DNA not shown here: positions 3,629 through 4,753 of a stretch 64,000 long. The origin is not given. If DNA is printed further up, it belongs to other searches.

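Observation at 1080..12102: IclR-regulated catabolic island that mixes four-carbon acid-sugar enzymes with a TctABC transporter, an FmdA-like amidase and an HpcH aldolase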

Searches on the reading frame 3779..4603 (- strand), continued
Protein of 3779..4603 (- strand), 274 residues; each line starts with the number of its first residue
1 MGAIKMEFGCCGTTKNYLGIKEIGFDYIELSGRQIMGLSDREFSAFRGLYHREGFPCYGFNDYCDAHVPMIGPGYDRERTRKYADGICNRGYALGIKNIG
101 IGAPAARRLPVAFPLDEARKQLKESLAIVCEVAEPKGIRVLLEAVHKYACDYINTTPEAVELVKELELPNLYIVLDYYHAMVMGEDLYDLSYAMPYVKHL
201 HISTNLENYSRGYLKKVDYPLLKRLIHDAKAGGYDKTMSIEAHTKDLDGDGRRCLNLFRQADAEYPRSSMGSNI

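Call 69: search_protein_families(library=ncbifam, proteins=[L096:6938-8149:+, L096:9098-9988:+, L096:10764-12053:+, L096:12058-12651:+, L096:12703-14007:+, L096:14039-15040:+, L096:15065-16474:+, L096:16546-17202:-], max_evalue=1e-20)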
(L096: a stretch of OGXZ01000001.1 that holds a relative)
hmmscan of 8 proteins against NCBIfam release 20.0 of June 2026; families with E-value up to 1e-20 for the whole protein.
L096:6938-8149:+ (403 aa): 0 families

L096:9098-9988:+ (296 aa): 7 families
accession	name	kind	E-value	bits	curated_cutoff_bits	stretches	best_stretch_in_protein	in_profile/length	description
NF008592.0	PRK11559.1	equivalog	4e-128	426.9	397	1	1-293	3-296/296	2-hydroxy-3-oxopropionate reductase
TIGR01505.1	tartro_sem_red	equivalog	6.3e-100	334.1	340.75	1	2-291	1-291/291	2-hydroxy-3-oxopropionate reductase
NF011633.0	PRK15059.1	equivalog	1.9e-69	234.1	451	1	1-288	1-288/292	2-hydroxy-3-oxopropionate reductase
NF043037.1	ThreonDh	equivalog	3.9e-59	200.5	350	1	2-291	4-292/297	L-threonate dehydrogenase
TIGR01692.1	HIBADH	equivalog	1.4e-49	169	291.6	1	5-283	1-287/288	3-hydroxyisobutyrate dehydrogenase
NF012005.0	PRK15461.1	equivalog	2.7e-49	168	348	1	4-291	5-294/298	sulfolactaldehyde 3-reductase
NF007161.0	PRK09599.1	subfamily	1.5e-23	83.5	271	1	1-213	1-221/302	NADP-dependent phosphogluconate dehydrogenase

L096:10764-12053:+ (429 aa): 3 families
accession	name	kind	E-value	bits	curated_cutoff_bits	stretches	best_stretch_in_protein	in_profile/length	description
NF043035.1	OxoTetrKin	equivalog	3e-136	454.6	350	1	17-425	2-418/418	3-oxo-tetronate kinase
NF047819.1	ThrnKinDtnkGamma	equivalog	7.9e-40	137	450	1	19-425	5-414/422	D-threonate kinase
NF042436.1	OxoIsoapKin_OiaK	equivalog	2.3e-34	118.8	700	1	10-423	4-449/451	3-oxo-isoapionate kinase OiaK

L096:12058-12651:+ (197 aa): 6 families
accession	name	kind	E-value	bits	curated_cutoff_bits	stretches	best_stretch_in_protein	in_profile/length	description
NF043034.1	OxoTetrPhDc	equivalog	6.2e-54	182.9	250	1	8-188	10-191/205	3-oxo-tetronate 4-phosphate decarboxylase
NF040649.1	FucA_Meth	equivalog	1.4e-35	122.9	250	1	3-183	2-174/179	L-fuculose phosphate aldolase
NF006208.0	PRK08333.1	equivalog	4.3e-30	104.8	267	1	10-183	12-181/189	aldolase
NF005302.0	PRK06833.1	equivalog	4.9e-25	88.2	264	1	14-183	17-184/214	L-fuculose-phosphate aldolase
NF006413.0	PRK08660.1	equivalog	3.9e-22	79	203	1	11-184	10-176/184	aldolase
NF053831.1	RU1PAldHalo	equivalog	1.4e-21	76.9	300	1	21-184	21-181/208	ribulose-1-phosphate aldolase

L096:12703-14007:+ (434 aa): 2 families
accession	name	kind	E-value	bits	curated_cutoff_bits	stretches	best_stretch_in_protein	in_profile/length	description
NF047819.1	ThrnKinDtnkGamma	equivalog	4.2e-74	249.9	450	1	3-431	2-419/422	D-threonate kinase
NF043035.1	OxoTetrKin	equivalog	6.1e-33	114.3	350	1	6-420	4-412/418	3-oxo-tetronate kinase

L096:14039-15040:+ (333 aa): 7 families
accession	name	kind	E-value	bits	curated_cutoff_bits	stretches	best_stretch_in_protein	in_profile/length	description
NF002992.0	PRK03743.1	equivalog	2.9e-166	552.7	470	1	2-332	2-332/333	4-hydroxythreonine-4-phosphate dehydrogenase PdxA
TIGR00557.1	pdxA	equivalog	1.3e-93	314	290.35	1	6-327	1-319/320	4-hydroxythreonine-4-phosphate dehydrogenase PdxA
NF002891.0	PRK03371.1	equivalog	2.4e-85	286.7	583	1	7-326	5-324/326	D-threonate 4-phosphate dehydrogenase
NF003699.0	PRK05312.1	equivalog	1.4e-79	267.9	378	1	4-328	4-333/340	4-hydroxythreonine-4-phosphate dehydrogenase PdxA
NF002744.0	PRK02746.1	equivalog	2.5e-64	217.6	425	1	2-326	7-338/346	4-hydroxythreonine-4-phosphate dehydrogenase PdxA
NF002520.0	PRK01909.1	equivalog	6.2e-63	213.1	476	1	2-328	3-323/329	4-hydroxythreonine-4-phosphate dehydrogenase PdxA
NF003040.0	PRK03946.1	equivalog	1.4e-56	192.1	376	1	5-327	2-303/307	4-hydroxythreonine-4-phosphate dehydrogenase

L096:15065-16474:+ (469 aa): 6 families
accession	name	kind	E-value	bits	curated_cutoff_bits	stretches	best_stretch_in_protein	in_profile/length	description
TIGR00791.1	gntP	subfamily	2.2e-92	310.4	292.75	1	13-468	3-438/439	gluconate:H+ symporter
NF007332.0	PRK09821.1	equivalog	1e-77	262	524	1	12-465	5-450/454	GntP family transporter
NF011560.0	PRK14984.1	equivalog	1.2e-75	255.5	744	1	14-467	4-436/438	gluconate transporter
NF007781.0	PRK10472.1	equivalog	7.6e-68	229.4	625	1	17-466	10-442/446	gluconate transporter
NF007395.0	PRK09921.1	equivalog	4.6e-53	180.9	618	1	16-468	11-444/445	D-serine transporter DsdX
NF007459.0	PRK10034.1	equivalog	1.1e-52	179.7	647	1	16-468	9-446/447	gluconate permease GntP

L096:16546-17202:- (218 aa): 1 family
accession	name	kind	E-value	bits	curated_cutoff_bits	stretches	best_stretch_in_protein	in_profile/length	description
TIGR03338.1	phnR_burk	equivalog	8.5e-23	81.1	271.5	1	3-209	6-208/212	phosphonate utilization associated transcriptional regulator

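Call 91: predict_structure(alignment_id=A1)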
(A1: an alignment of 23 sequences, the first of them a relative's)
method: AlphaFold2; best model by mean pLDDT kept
length: 269 residues; sequences in the alignment: 23
mean_pLDDT: 95.6   pTM: 0.91
mean pLDDT of the five models: 95.6, 95.3, 94.2, 93.4, 92.8
residues with pLDDT >= 90: 257; 70-90: 4; 50-70: 2; < 50: 6
segments of 3 or more residues with pLDDT < 50: 264-269
pLDDT, mean of each block of 10 residues (from residue 1): 98 98 98 98 98 97 96 98 98 96 95 98 99 98 96 98 98 98 93 98 95 97 95 96 97 95 53
secondary structure, 60 per line:
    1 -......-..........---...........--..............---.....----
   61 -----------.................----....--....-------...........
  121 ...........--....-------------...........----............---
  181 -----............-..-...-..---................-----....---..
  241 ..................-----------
elements in order: E2-7 H9-18 E22-26 H27-32 H35-48 E52-56 H72-88 E93-96 H99-102 H110-131 E134-137 H151-161 E166-171 H172-177 H186-191 E192-197 H211-226 E232-235 H239-258
